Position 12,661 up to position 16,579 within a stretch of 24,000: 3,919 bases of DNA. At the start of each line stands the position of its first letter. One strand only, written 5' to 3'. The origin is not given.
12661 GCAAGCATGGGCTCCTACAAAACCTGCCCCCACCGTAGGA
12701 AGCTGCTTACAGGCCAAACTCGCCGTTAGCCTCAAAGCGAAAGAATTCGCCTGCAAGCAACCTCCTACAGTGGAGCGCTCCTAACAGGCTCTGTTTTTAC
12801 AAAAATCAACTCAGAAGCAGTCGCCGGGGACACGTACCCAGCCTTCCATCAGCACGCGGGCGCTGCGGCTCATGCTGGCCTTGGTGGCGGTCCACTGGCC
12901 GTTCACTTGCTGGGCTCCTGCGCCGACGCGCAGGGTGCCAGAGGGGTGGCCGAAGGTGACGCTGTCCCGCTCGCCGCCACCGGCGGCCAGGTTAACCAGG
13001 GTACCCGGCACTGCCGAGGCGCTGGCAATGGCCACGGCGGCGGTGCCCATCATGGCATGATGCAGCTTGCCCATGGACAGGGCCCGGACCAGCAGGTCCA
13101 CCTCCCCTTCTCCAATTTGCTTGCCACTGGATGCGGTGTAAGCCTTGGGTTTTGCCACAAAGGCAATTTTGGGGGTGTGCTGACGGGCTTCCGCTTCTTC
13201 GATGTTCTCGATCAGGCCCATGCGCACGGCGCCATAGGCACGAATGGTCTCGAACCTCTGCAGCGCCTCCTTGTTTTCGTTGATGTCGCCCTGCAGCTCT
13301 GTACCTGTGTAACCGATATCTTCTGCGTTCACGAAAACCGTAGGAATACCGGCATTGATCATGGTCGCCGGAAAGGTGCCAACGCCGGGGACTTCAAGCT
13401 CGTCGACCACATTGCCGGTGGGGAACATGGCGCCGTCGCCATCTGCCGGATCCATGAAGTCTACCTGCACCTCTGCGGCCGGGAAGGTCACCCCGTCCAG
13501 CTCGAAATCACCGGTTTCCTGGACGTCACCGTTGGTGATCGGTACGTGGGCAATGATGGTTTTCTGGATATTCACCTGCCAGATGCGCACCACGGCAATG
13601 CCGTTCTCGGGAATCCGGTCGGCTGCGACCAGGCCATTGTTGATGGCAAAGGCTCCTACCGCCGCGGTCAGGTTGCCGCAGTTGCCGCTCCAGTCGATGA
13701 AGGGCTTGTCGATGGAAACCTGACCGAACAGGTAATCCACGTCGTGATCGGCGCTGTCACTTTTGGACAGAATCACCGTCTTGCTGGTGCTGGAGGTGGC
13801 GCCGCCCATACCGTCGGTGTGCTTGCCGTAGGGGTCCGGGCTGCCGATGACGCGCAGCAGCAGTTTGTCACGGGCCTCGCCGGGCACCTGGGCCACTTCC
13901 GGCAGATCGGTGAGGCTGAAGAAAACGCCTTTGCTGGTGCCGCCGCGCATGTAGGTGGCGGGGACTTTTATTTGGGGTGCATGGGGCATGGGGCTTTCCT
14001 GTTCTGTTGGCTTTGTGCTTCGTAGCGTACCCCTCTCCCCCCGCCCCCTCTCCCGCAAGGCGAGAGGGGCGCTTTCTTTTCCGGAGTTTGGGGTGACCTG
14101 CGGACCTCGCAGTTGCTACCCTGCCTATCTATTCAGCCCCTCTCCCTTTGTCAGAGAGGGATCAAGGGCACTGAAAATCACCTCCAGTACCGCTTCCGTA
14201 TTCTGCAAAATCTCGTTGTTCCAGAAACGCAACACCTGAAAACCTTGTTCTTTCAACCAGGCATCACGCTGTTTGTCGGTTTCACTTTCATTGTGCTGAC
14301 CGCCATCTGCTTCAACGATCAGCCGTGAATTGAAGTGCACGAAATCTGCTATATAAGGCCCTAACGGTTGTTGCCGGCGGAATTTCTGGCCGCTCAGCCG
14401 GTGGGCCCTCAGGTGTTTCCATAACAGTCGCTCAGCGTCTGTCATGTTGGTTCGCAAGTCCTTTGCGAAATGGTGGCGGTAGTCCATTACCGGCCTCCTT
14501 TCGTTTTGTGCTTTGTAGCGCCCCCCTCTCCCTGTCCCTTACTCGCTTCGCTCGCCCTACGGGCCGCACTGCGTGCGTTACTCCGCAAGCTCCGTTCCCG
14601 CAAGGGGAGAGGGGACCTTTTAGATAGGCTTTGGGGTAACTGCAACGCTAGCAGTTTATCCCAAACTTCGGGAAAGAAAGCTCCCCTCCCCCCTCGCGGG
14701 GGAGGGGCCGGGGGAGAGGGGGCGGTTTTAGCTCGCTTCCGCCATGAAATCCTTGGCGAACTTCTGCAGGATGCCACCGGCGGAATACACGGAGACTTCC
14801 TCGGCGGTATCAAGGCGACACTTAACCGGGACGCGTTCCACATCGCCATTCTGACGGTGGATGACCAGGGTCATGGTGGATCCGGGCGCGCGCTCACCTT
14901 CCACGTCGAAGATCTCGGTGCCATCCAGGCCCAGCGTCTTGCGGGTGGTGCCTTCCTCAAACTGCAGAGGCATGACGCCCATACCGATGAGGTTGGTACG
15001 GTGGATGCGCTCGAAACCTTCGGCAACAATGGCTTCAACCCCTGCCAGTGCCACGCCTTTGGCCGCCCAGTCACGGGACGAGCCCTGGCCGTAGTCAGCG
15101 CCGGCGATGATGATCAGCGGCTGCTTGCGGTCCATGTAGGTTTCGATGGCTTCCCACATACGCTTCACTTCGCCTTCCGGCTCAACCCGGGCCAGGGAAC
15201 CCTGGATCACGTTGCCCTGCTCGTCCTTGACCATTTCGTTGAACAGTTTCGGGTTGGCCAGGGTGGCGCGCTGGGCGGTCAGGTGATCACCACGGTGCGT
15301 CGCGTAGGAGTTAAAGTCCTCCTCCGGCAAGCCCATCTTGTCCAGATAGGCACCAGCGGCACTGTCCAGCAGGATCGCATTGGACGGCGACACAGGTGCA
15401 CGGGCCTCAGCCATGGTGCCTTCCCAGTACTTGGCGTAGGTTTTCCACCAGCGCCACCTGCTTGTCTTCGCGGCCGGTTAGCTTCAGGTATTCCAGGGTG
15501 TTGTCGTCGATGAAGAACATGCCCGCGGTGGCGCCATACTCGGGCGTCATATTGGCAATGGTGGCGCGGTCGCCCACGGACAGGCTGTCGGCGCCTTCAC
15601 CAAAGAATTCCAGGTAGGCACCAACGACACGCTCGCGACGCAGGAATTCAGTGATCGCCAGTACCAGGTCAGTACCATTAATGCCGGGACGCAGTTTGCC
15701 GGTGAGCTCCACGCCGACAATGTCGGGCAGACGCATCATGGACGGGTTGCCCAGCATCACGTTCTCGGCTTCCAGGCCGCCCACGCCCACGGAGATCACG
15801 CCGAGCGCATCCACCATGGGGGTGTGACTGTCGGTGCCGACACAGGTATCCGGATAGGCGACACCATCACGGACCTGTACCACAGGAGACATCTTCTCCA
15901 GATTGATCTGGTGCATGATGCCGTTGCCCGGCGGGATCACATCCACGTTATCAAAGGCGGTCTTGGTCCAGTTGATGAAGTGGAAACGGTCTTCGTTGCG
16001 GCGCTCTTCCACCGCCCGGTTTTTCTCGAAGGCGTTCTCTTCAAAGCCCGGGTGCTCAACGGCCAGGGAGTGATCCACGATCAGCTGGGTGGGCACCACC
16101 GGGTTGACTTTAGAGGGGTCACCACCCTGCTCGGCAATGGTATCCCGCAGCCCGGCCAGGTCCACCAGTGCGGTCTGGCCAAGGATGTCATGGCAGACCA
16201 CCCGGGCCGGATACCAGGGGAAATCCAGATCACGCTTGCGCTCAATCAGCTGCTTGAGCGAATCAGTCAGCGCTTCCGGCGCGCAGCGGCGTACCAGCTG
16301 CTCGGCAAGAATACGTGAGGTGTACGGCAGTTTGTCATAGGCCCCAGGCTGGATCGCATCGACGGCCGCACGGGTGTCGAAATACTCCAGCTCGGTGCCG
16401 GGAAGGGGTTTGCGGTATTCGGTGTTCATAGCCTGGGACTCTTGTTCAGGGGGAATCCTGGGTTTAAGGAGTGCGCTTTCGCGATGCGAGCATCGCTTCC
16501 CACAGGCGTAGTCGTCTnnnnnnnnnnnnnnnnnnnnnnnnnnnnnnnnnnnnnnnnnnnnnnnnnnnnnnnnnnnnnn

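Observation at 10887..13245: Duplication of the prpF-3'/prpD-5' junction creates an in-frame PrpD(1-27)::PrpF(C-terminal 144 aa) chimera with its own RBS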

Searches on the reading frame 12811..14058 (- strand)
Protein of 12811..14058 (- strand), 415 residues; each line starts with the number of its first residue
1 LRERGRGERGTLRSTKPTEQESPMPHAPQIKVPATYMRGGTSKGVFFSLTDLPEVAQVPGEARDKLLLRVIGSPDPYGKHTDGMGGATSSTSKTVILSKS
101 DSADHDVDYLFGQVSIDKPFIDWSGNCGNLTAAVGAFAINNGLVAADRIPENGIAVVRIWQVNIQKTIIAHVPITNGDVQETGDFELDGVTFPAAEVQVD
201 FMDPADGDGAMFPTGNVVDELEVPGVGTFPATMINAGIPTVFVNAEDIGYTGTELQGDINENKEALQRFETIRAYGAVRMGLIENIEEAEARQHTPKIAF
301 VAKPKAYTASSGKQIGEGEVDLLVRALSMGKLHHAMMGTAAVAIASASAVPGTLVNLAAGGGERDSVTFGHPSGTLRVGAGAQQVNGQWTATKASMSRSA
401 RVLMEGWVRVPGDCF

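Call 6: search_protein_families(library=pfam, proteins=[window:12811-14058:-])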
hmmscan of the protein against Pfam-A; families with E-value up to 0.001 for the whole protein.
window:12811-14058:- (415 aa): 1 family
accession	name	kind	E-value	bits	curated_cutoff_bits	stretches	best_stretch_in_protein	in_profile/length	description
PF04303.18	PrpF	-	5.1e-172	572.3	27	1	29-411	1-371/371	PrpF protein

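Call 14: find_related_loci(query=window:12811-13989:-, collection=genome_contigs, flank=6000)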
Query window:12811-13989:- (392 aa) in genome_contigs; peptide patterns used: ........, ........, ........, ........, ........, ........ (x = any residue, [..] = any of these).
600 stretches matched a pattern (row limit reached: there are more); 599 encode a relative of the query (tblastn E <= 1e-3); the best 80 are kept; 80 distinct loci.
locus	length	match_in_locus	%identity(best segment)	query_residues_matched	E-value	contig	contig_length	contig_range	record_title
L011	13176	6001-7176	93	1-392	0e+0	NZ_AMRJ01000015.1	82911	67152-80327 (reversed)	Alcanivorax hongdengensis A-11-3 contig15, whole genome shotgun sequence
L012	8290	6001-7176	92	1-392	0e+0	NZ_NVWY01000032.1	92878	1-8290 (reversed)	MAG: Alcanivorax sp. isolate NORP25 Contig_source1382A_23370, whole genome shotgun sequence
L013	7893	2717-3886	83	3-392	0e+0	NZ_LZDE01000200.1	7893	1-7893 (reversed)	Microbulbifer mangrovi strain DD-13 976, whole genome shotgun sequence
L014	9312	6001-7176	82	1-392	0e+0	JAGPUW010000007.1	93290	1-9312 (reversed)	MAG: Gammaproteobacteria bacterium isolate 640_Coassembly_bin.24 k141_104486, whole genome shotgun sequence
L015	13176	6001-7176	82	1-392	0e+0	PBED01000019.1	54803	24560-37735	MAG: Marinobacter sp. isolate SP33 32207, whole genome shotgun sequence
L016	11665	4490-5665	82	1-392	0e+0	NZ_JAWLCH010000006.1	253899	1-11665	MAG: Marinobacter sp. isolate 15dZY3.bin.38 NODE_90_length_253899_cov_24.465083, whole genome shotgun sequence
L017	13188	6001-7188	80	1-392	0e+0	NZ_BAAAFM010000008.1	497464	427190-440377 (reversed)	Kangiella japonica strain JCM 16211 sequence08, whole genome shotgun sequence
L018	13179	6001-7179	81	4-392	0e+0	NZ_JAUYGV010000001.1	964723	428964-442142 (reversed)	MAG: Rheinheimera sp. isolate C24_maxbin.016 C24_k141_308632, whole genome shotgun sequence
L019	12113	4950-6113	82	1-388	0e+0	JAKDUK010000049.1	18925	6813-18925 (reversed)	MAG: Marinobacter sp. isolate 96_S83 96_S83_NODE_385_length_18925_cov_12.393111, whole genome shotgun sequence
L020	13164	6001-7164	79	1-388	0e+0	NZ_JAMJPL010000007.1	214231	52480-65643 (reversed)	Marinobacter sp. ATCH36 7_length_214231_cov_62.041073, whole genome shotgun sequence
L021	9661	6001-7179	81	4-392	0e+0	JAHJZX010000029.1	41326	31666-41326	MAG: Gammaproteobacteria bacterium isolate Undefined_mixed_planktonic.mb.135 Undefined_mixed_p.mb.135_k141_454790, whole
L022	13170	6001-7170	81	3-392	0e+0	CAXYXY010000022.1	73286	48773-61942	MAG: uncultured Thiothrix sp. isolate ERR13598997_binner123_Refined_34 genome assembly, contig: ERZ24875810.60, whole ge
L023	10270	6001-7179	81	4-392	0e+0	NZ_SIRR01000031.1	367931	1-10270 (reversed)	Rheinheimera pleomorphica strain PKS7 NODE_63_length_367851_cov_234.797821, whole genome shotgun sequence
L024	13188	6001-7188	82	1-392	0e+0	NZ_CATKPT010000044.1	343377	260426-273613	Pseudomonas sp. IT-P253 EMIT0P253_Contig_4, whole genome shotgun sequence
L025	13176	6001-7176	80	1-392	0e+0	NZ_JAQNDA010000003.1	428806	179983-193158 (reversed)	Marinobacter sp. SS21 contig3, whole genome shotgun sequence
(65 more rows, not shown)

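Call 23: find_encoding_contigs(protein=window:12811-13989:-, flank=10000, max_places=10)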
Protein window:12811-13989:- (392 aa): 7 contigs read that carry it; 5 places shown.
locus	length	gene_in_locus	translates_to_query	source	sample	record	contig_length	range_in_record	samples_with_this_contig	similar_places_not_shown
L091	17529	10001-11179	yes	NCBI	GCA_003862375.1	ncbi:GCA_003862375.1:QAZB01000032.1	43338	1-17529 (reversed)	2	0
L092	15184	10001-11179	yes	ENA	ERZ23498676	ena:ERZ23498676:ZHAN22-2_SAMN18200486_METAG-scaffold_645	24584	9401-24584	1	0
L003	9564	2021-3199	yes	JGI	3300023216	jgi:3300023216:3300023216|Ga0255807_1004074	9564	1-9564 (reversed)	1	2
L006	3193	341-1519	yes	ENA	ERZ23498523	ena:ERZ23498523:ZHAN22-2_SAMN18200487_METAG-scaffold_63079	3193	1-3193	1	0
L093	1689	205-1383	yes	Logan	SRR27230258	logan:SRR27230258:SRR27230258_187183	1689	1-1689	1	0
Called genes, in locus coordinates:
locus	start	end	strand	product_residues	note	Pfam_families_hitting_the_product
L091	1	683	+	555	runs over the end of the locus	PF03349:Toluene_X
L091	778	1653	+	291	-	-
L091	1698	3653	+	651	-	-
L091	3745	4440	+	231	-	PF00392:GntR, PF07729:FCD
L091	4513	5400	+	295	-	PF13714:PEP_mutase, PF00463:ICL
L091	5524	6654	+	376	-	PF00285:Citrate_synt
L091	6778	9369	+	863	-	PF00330:Aconitase, PF00694:Aconitase_C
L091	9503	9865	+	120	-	PF04480:DUF559, PF18741:MTES_1575 (weak)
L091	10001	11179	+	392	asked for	PF04303:PrpF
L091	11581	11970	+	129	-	PF01909:NTP_transf_2, PF18765:Polbeta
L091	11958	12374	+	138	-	PF01934:HepT-like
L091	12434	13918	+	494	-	PF03972:MmgE_PrpD_N, PF19305:MmgE_PrpD_C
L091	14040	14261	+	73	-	-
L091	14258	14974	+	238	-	PF08843:AbiEii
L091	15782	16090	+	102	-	-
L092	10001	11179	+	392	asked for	PF04303:PrpF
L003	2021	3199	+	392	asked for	PF04303:PrpF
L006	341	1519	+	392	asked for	PF04303:PrpF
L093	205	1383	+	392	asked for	PF04303:PrpF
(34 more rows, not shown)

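Call 28: list_cluster_members(proteins=[window:12811-13989:-, P0001])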
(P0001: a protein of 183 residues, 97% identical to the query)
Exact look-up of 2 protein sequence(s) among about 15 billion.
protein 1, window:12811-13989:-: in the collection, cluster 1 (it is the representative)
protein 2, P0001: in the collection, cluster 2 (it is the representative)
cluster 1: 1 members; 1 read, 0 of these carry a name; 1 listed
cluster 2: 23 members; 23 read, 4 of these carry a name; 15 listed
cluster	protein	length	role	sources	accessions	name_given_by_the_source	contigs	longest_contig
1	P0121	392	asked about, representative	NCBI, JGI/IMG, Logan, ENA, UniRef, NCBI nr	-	-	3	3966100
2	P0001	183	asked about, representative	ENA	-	-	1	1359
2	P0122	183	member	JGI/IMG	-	2-methylaconitate cis-trans-isomerase PrpF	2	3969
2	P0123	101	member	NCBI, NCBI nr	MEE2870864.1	MAG: PrpF domain-containing protein, partial [Pseudomonadota bacterium] | PrpF domain-containing protein [Pseudomonadota bacterium]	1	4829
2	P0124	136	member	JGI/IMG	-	hypothetical protein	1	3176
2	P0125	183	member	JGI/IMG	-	2-methylaconitate cis-trans-isomerase PrpF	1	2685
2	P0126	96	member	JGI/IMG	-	-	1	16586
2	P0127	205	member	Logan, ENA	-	-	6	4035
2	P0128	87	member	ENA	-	-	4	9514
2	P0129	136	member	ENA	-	-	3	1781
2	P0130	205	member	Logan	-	-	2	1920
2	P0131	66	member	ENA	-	-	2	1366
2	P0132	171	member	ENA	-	-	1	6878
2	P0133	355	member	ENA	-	-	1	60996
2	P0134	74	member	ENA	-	-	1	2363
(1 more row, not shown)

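Call 31: find_encoding_contigs(protein=P0133, flank=8000, max_places=6)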
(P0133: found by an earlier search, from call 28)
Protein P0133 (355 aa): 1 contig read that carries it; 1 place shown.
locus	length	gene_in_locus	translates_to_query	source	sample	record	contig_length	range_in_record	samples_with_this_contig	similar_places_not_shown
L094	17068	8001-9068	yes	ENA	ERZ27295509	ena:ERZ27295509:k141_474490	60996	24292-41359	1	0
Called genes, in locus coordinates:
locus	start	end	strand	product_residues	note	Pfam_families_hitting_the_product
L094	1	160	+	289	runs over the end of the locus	-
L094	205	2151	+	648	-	-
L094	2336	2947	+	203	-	PF00392:GntR, PF07729:FCD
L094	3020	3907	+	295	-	PF13714:PEP_mutase, PF00463:ICL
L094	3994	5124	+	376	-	PF00285:Citrate_synt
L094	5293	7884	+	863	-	PF00330:Aconitase, PF00694:Aconitase_C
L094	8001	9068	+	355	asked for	PF04303:PrpF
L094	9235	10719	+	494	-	PF03972:MmgE_PrpD_N, PF19305:MmgE_PrpD_C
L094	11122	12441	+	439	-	-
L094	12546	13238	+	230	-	-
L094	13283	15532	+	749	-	PF19657:DUF6160 (weak)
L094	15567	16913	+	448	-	-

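Call 32: find_encoding_contigs(protein=P0125, flank=8000, max_places=6)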
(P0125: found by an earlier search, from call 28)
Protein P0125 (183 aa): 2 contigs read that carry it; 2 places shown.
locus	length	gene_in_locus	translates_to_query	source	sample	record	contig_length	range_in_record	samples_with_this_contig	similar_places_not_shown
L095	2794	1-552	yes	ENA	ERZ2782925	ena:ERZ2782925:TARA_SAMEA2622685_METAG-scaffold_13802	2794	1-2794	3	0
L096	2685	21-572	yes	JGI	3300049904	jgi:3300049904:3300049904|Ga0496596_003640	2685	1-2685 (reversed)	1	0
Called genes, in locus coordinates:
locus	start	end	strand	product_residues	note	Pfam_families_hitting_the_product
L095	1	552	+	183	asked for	PF04303:PrpF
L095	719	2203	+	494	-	PF03972:MmgE_PrpD_N, PF19305:MmgE_PrpD_C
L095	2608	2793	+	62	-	?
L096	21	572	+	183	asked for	PF04303:PrpF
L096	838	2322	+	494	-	PF03972:MmgE_PrpD_N, PF19305:MmgE_PrpD_C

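Call 37: search_solved_structures(query=window:12811-13989:-, show_alignments=1)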
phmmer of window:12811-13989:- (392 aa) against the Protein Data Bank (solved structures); distinct sequences matched with E-value up to 0.001: 8.
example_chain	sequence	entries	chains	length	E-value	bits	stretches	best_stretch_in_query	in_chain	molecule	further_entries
2pvz_A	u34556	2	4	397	8.3e-202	673.4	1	4-388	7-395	PrpF methylaconitate isomerase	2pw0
5k87_A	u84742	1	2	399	3.4e-201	671.4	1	4-388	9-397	2-methyl-aconitate isomerase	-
2h9f_A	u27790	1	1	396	2.9e-196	655.1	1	1-392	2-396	Hypothetical protein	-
3g7k_A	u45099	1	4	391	7.9e-71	242.3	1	5-387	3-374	3-methylitaconate isomerase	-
6p3j_A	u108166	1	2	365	2.4e-48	168.3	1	9-386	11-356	(4E)-oxalomesaconate Delta-isomerase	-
6p3h_A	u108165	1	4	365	1.7e-47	165.5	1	9-386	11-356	(4E)-oxalomesaconate Delta-isomerase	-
6otv_A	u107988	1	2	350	2.2e-47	165.1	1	8-388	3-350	Putative isomerase YbhH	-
6p3k_A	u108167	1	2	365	9.4e-47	163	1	9-386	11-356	(4E)-oxalomesaconate Delta-isomerase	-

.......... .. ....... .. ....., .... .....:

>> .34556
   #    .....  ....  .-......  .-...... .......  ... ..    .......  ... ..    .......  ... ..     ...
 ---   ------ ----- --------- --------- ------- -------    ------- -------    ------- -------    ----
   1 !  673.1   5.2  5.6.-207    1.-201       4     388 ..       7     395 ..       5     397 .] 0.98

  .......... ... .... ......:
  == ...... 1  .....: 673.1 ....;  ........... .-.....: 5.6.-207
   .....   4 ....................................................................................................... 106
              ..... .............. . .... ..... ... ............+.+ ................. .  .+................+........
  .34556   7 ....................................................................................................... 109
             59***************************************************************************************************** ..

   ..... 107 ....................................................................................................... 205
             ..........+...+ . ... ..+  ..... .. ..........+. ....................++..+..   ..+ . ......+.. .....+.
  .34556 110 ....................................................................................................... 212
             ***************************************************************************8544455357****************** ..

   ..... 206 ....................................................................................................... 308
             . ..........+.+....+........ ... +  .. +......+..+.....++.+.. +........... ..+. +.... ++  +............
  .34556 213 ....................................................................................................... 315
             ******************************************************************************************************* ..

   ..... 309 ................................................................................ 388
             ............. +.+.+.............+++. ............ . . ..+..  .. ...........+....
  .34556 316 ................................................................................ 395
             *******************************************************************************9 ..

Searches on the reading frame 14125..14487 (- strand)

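Call 6: search_protein_families(library=pfam, proteins=[window:14125-14487:-])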
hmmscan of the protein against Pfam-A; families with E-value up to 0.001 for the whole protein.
window:14125-14487:- (120 aa): 2 families
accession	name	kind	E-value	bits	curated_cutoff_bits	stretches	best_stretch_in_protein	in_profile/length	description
PF04480.18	DUF559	-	6.8e-42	142.2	20.6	1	4-108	3-108/109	Protein of unknown function (DUF559)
PF18741.7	MTES_1575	-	9e-07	29.3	38.2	1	32-108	12-96/96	REase_MTES_1575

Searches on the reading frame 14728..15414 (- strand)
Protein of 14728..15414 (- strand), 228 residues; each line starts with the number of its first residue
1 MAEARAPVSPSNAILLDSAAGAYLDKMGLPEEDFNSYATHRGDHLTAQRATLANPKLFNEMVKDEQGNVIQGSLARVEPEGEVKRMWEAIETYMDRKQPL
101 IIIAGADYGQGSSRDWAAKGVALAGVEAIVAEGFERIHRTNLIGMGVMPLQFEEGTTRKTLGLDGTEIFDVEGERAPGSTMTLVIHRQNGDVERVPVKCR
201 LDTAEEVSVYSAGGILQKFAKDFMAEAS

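Call 6: search_protein_families(library=pfam, proteins=[window:14728-15414:-])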
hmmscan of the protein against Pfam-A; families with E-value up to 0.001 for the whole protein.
window:14728-15414:- (228 aa): 1 family
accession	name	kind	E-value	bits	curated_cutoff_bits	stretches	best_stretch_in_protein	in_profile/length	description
PF00694.25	Aconitase_C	-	2.5e-29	102.7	22.8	1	22-154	3-130/131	Aconitase C-terminal domain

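Call 22: find_encoding_contigs(protein=window:14728-15414:-, flank=10000, max_places=10)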
Protein window:14728-15414:- (228 aa): no gene with exactly this product is on record in the collection.

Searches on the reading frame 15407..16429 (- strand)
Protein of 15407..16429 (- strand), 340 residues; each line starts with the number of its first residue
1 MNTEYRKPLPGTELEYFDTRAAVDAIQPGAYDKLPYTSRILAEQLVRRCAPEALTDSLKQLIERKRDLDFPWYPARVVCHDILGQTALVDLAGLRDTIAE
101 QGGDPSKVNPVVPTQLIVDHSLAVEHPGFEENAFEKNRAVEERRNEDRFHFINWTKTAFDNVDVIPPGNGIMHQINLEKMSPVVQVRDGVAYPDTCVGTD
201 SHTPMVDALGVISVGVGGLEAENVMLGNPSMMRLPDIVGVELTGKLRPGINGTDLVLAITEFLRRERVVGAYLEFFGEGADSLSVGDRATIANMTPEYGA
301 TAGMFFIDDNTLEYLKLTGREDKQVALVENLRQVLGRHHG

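Call 6: search_protein_families(library=pfam, proteins=[window:15407-16429:-])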
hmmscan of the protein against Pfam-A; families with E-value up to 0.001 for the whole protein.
window:15407-16429:- (340 aa): 1 family
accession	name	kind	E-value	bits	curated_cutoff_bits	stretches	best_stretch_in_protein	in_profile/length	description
PF00330.25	Aconitase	-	1.6e-83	281.7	28.7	1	64-333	11-261/463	Aconitase family (aconitate hydratase)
